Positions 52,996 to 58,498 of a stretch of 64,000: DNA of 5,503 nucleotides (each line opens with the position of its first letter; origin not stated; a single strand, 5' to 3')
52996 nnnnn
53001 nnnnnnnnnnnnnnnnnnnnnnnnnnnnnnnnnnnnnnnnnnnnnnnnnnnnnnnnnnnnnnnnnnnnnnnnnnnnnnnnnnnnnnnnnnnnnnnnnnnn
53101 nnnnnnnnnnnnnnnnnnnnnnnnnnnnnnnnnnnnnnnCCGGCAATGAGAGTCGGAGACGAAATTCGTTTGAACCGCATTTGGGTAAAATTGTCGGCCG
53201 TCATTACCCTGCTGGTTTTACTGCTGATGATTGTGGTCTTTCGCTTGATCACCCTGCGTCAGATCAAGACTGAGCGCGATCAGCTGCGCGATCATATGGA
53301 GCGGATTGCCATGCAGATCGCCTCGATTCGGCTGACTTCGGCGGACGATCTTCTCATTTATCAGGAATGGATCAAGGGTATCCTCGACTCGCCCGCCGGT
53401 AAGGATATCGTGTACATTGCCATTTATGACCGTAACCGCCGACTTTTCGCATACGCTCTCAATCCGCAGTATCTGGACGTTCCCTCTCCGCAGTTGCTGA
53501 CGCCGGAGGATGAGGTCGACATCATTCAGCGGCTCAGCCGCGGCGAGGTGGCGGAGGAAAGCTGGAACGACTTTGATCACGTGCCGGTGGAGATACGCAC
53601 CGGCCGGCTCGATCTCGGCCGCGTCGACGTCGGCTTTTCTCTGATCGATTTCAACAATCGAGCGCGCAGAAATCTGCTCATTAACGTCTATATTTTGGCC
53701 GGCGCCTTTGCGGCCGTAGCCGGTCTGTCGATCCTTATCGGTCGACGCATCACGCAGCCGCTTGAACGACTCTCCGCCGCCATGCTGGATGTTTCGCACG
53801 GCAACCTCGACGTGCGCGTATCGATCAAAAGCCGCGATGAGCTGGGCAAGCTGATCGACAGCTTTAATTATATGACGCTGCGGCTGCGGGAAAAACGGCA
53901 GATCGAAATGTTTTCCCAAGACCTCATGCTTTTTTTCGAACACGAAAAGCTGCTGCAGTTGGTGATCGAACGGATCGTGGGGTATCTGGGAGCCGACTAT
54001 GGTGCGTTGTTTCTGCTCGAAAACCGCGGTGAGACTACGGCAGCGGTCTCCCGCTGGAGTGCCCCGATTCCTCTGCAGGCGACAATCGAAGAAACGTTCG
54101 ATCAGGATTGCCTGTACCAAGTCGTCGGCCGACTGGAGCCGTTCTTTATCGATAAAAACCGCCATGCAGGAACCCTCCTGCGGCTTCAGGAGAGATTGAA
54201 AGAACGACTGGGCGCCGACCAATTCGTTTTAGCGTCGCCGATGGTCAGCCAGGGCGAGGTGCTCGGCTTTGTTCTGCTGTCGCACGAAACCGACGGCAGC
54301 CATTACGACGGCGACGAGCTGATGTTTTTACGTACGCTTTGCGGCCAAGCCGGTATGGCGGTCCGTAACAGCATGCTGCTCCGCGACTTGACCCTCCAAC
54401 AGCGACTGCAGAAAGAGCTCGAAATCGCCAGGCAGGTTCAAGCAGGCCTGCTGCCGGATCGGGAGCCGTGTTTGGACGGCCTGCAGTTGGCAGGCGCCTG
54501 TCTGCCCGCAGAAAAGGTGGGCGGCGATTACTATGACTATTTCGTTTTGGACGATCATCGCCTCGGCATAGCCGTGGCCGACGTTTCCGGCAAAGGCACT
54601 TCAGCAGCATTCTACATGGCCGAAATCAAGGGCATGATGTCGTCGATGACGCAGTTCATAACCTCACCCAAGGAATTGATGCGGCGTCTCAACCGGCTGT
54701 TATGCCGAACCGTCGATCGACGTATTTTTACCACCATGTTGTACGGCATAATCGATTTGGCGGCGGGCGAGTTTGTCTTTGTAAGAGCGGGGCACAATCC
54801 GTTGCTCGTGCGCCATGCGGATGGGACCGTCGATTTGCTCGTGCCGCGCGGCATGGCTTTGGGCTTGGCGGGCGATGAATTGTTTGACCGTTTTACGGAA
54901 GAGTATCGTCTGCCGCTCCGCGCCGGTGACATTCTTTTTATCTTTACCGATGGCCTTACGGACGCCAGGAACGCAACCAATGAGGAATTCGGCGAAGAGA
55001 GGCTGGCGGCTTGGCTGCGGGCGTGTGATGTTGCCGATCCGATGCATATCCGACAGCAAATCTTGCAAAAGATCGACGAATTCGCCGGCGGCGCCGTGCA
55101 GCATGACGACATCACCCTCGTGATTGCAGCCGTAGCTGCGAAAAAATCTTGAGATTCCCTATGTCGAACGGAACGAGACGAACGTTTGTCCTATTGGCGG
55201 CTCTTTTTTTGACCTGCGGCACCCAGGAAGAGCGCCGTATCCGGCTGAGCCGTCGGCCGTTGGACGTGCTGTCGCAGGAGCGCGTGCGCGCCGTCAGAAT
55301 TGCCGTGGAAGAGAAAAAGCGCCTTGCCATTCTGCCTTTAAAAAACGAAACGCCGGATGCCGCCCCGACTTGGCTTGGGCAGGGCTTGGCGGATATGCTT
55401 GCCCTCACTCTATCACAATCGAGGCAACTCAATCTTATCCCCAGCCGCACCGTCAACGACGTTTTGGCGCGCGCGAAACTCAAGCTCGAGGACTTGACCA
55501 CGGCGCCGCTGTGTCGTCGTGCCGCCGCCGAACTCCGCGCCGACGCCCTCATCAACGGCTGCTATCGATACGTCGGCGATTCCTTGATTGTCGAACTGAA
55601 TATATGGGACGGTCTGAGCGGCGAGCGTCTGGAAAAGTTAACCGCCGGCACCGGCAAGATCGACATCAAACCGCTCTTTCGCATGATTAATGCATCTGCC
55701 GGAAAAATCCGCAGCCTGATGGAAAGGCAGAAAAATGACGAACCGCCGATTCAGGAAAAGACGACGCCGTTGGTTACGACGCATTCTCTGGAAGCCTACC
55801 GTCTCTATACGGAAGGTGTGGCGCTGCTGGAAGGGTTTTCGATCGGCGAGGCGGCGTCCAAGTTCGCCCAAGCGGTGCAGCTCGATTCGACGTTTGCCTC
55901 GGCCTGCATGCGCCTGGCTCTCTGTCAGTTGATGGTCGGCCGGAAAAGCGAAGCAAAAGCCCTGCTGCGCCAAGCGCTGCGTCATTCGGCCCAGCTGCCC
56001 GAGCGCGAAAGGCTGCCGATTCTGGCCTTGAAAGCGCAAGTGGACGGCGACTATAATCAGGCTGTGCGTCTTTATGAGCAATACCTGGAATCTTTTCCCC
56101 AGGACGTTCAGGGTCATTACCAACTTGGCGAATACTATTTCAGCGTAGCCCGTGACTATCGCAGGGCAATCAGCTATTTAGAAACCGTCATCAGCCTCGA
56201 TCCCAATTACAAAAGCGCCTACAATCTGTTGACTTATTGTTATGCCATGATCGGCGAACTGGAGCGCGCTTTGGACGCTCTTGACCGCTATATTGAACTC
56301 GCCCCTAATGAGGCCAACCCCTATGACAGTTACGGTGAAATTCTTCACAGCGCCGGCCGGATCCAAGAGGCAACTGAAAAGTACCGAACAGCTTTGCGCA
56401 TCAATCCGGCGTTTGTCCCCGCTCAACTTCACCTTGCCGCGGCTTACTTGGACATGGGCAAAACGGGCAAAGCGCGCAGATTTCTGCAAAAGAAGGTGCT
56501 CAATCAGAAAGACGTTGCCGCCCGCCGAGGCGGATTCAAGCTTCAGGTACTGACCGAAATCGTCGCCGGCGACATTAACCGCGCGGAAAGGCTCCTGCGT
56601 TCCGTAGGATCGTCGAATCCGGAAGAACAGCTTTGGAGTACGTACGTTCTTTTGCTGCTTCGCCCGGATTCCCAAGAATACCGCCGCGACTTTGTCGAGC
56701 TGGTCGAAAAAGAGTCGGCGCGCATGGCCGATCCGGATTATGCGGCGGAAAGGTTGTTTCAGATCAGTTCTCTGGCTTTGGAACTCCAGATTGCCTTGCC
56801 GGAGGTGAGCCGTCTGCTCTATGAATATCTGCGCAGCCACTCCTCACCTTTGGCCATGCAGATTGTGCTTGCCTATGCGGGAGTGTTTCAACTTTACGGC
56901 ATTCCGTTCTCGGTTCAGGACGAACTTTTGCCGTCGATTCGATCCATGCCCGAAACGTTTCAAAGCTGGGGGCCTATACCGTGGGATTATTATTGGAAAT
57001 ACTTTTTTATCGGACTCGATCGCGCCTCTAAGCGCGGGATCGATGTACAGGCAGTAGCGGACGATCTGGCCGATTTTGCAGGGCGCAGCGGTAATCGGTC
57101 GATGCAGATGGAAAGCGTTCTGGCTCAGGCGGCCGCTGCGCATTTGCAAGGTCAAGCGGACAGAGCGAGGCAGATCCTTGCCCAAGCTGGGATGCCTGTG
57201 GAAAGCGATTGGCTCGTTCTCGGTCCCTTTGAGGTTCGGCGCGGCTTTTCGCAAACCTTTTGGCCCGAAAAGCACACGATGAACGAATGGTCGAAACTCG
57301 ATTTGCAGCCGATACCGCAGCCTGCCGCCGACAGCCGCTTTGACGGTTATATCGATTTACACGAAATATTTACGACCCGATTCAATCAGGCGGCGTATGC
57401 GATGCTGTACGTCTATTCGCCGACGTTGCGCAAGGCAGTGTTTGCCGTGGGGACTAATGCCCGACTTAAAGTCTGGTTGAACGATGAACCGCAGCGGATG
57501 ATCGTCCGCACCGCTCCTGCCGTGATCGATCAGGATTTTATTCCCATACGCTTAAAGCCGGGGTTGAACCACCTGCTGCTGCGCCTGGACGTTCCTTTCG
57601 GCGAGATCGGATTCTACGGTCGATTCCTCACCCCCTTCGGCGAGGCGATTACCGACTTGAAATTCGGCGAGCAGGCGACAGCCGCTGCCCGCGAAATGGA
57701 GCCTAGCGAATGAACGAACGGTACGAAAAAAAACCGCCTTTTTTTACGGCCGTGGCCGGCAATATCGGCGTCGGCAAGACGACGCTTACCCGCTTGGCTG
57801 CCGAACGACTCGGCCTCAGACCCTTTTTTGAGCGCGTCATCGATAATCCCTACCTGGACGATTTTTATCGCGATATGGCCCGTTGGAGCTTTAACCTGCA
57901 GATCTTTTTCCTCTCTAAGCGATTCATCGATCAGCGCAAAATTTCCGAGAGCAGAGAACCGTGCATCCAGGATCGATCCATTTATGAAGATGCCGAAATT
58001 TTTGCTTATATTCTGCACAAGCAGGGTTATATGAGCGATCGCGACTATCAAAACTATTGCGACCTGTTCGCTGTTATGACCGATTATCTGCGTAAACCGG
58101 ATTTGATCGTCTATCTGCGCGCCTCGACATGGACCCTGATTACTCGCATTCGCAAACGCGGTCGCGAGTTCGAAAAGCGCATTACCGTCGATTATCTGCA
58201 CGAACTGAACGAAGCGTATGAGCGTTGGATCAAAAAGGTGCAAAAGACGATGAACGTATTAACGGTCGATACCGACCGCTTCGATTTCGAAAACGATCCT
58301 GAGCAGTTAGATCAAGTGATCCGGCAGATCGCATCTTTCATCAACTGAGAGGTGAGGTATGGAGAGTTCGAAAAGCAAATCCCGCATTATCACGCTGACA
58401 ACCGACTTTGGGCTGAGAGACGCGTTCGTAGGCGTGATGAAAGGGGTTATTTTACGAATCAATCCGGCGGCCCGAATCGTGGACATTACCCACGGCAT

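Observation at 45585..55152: Sigma-less partner-switching operon with four sensor PP2C phosphatases and an embedded B12-binding radical SAM enzyme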

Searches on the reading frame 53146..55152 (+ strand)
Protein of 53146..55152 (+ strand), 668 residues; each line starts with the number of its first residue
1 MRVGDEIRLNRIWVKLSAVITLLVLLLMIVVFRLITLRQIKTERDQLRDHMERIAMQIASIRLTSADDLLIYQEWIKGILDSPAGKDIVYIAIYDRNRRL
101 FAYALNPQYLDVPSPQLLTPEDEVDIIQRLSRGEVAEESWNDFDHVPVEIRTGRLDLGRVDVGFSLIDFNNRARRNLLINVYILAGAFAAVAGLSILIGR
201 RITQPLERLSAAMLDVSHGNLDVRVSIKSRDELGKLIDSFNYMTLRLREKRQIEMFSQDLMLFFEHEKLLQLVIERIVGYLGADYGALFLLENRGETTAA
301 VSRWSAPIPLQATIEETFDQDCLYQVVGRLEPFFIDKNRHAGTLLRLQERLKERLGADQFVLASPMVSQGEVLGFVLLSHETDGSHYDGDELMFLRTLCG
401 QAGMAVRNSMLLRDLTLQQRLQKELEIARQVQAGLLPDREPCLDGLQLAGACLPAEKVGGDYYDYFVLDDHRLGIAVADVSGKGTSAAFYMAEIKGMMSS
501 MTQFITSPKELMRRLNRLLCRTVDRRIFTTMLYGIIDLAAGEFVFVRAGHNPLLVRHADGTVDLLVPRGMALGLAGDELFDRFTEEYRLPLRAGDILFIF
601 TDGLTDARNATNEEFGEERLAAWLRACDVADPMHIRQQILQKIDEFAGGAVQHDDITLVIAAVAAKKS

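Call 3: search_protein_families(library=pfam, proteins=[window:53146-55152:+], max_evalue=0.01)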
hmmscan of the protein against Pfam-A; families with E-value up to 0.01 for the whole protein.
window:53146-55152:+ (668 aa): 5 families
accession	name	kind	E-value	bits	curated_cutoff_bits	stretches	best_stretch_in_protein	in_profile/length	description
PF07228.17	SpoIIE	-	2.3e-48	165.2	25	1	469-662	1-190/192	Stage II sporulation protein E (SpoIIE)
PF00672.30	HAMP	-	6.6e-16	58.8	25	1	197-249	1-53/53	HAMP domain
PF01590.32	GAF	-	1.8e-11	45.1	22.4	1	267-406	3-133/133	GAF domain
PF13492.12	GAF_3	-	1.1e-09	39.2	27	1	267-408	3-129/129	GAF domain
PF13185.12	GAF_2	-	4.5e-08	33.8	28.6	1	267-406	5-135/136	GAF domain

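Call 5: search_protein_families(library=ncbifam, proteins=[window:53146-55152:+], max_evalue=0.001)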
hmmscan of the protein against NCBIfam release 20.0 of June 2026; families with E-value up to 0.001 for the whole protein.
window:53146-55152:+ (668 aa): 14 families
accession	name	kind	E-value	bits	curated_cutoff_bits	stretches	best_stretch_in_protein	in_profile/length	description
NF045505.1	RR_RssB_Pseudo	equivalog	1.2e-22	80.5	700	1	419-610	150-344/394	two-component system response regulator RssB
NF038263.1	prot_phos_SiaA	equivalog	1.5e-14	53.5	700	2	418-659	408-653/658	biofilm regulation protein phosphatase SiaA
NF053592.1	HK_near_YfiR_like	equivalog_domain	3.5e-14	52.9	194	1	149-244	123-218/223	sensor histidine kinase, YfiR-like protein-associated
TIGR02865.1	spore_II_E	equivalog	3.6e-13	48.5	490.8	1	449-663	557-763/764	stage II sporulation protein E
NF033092.0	HK_WalK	equivalog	1e-12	47.5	725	1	12-252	5-251/594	cell wall metabolism sensor histidine kinase WalK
NF012163.2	BaeS_SmeS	equivalog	8.3e-09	34.9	500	1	167-252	156-238/457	sensor histidine kinase efflux regulator BaeS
NF047496.1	HK_LIC11548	equivalog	8.7e-09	34.7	750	1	191-260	288-357/589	LIC_11548 family sensor histidine kinase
NF007837.0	PRK10549.1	equivalog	2.5e-07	29.8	603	1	167-267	156-250/466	envelope stress sensor histidine kinase BaeS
NF040691.1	MtrAB_MtrB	equivalog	7.2e-07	28.6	450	1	190-254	200-265/507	MtrAB system histidine kinase MtrB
NF045911.1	TCSHisKinNblS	equivalog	1.7e-06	26.6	1000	1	174-251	179-254/621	two-component system sensor histidine kinase NblS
NF058645.1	MCPCtpMPsAe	equivalog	5.3e-06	25.5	900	1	169-249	196-278/558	methyl-accepting chemotaxis protein CtpM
TIGR01386.1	cztS_silS_copS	subfamily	5.4e-06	25.6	292.55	1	16-260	4-248/457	heavy metal sensor histidine kinase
NF012226.0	AdeS_HK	equivalog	4.1e-05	22.9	500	1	179-248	62-132/353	two-component sensor histidine kinase AdeS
NF041210.1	his_kin_PieS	equivalog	0.00023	20.3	850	1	193-252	182-241/474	two component system sensor histidine kinase PieS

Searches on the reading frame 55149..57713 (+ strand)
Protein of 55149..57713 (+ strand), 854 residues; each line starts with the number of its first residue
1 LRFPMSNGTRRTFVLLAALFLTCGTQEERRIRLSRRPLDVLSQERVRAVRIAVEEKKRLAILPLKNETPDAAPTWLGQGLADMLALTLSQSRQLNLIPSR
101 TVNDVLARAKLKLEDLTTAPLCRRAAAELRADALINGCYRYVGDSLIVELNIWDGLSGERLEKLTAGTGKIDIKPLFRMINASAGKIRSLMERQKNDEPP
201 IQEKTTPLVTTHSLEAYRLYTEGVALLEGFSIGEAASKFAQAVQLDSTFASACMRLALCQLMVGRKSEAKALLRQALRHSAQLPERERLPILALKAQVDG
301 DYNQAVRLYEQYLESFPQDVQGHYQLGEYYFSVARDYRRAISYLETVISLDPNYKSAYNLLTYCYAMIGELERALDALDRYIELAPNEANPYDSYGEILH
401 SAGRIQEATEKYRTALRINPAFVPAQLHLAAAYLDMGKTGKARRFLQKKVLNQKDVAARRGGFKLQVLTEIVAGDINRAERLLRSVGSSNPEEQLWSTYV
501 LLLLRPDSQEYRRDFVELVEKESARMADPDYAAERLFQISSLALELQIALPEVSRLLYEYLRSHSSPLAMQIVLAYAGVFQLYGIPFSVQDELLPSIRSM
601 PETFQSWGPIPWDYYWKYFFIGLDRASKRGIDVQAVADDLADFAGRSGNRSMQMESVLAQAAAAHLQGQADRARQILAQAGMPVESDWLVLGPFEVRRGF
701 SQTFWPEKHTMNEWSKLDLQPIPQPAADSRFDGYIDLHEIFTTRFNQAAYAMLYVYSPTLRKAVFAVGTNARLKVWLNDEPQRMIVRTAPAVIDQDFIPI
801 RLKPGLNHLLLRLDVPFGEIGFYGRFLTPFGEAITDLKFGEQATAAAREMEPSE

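Call 3: search_protein_families(library=pfam, proteins=[window:55149-57713:+], max_evalue=0.01)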
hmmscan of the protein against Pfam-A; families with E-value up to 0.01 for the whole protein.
window:55149-57713:+ (854 aa): 20 families
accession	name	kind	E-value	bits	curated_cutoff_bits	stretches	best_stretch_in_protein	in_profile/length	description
PF14559.12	TPR_19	-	5.2e-29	100.8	25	3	335-389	5-59/68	Tetratricopeptide repeat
PF13431.12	TPR_17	-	1.3e-16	59.9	24.4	1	344-375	2-33/34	Tetratricopeptide repeat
PF07719.23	TPR_2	-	8e-16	57.2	27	0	392-421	4-33/34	Tetratricopeptide repeat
PF13432.12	TPR_16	-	1.1e-14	55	32.7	1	334-388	10-64/65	Tetratricopeptide repeat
PF00515.34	TPR_1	-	1.2e-13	50.7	27.8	0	358-387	4-33/34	Tetratricopeptide repeat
PF13428.12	TPR_14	-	1.4e-13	50.5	23.5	0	300-328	15-43/44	Tetratricopeptide repeat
PF13414.12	TPR_11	-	1.6e-13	50.6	26.8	1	396-437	1-42/42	TPR repeat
PF13174.12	TPR_6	-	1.1e-11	45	26.3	0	324-353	4-32/33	Tetratricopeptide repeat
PF13181.12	TPR_8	-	5e-10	39.2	25.7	0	323-354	4-34/34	Tetratricopeptide repeat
PF23914.1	TPR_CcmH_CycH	-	1.1e-08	35.5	42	1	234-319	68-154/158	Cytochrome c-type biogenesis protein H TPR domain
PF13424.12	TPR_12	-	3.5e-08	34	30.1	0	386-418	42-74/77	Tetratricopeptide repeat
PF12895.13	ANAPC3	-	6.6e-08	33.2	27.2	1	300-380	3-81/82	Anaphase-promoting complex, cyclosome, subunit 3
PF24575.1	TPR_Slam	-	5.6e-07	30.4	35.2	1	397-436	55-94/104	Surface lipoprotein assembly modifier, N-terminal TPR repeats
PF13371.12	TPR_9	-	6.4e-07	29.7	35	2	333-387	7-61/73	Tetratricopeptide repeat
PF25060.1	ARM_TT21_2nd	-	3.2e-06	27.3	27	0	217-325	57-168/270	Tetratricopeptide repeat protein 21 second ARM domain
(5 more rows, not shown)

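Call 5: search_protein_families(library=ncbifam, proteins=[window:55149-57713:+], max_evalue=0.001)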
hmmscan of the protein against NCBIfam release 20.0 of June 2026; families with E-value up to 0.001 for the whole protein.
window:55149-57713:+ (854 aa): 21 families
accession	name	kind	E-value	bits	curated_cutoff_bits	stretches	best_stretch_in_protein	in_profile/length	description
TIGR04510.1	mod_pep_cyc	subfamily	3e-26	92.2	400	1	54-455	242-631/814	putative peptide modification system cyclase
TIGR02917.1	PEP_TPR_lipo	equivalog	1.1e-25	89.7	312.2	2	298-448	748-896/899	XrtA/PEP-CTERM system TPR-repeat protein PrsT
NF040959.1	MamA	equivalog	2.2e-19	69.7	200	1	295-448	46-198/204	magnetosome protein MamA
TIGR02521.1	type_IV_pilW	equivalog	8.1e-16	58.3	154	2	321-417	32-127/234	type IV pilus biogenesis/stability protein PilW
NF033762.1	social_mot_Tgl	equivalog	9e-16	58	225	2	228-397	43-212/252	social motility TPR repeat lipoprotein Tgl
NF033758.1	gliding_GltE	equivalog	2.5e-15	56.4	225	1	237-448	73-281/411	adventurous gliding motility TPR repeat lipoprotein GltE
NF033920.0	C39_PA2778_fam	equivalog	1.2e-10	41.3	150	1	300-386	170-255/255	PA2778 family cysteine peptidase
TIGR02552.1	LcrH_SycD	equivalog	1.4e-10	41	104.8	0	299-389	31-120/136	SycD/LcrH family type III secretion system chaperone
NF008756.0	PRK11788.1-4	equivalog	3.5e-08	32.9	474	1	293-383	187-277/389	lipopolysaccharide assembly protein LapB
NF052230.1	T9SS_PorE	exception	3.5e-08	32.2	600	1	322-447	27-149/648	PorE family type IX secretion system protein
TIGR02795.1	tol_pal_ybgF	equivalog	1.1e-07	32.5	90.1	1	298-361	14-80/119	tol-pal system protein YbgF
TIGR03939.1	PGA_TPR_OMP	equivalog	3.9e-06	25.4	366.65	1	267-407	70-203/800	poly-beta-1,6 N-acetyl-D-glucosamine export porin PgaA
NF047371.1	FlcA_CTERM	equivalog_domain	6.6e-06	24.9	300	1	214-353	120-222/646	periplasmic flagellar collar protein FlcA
NF052415.1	T3SS_chap_SctY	equivalog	1e-05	26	70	0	338-416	23-104/106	type III secretion apparatus assembly chaperone SctY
NF002725.1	PRK02603.1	equivalog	1.4e-05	25.1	143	0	294-372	43-123/173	photosystem I assembly protein Ycf3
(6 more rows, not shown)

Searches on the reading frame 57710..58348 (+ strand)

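Call 4: search_protein_families(library=pfam, proteins=[window:57710-58348:+], max_evalue=0.01)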
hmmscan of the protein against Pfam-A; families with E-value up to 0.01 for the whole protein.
window:57710-58348:+ (212 aa): 3 families
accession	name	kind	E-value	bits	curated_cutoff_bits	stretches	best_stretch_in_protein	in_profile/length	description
PF01712.25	dNK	-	2.6e-57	194.3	27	1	14-212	2-203/203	Deoxynucleoside kinase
PF13238.12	AAA_18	-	1.3e-07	32.6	29.4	1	15-156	3-117/128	AAA domain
PF02223.23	Thymidylate_kin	-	0.00064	19.9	27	1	117-184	104-172/185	Thymidylate kinase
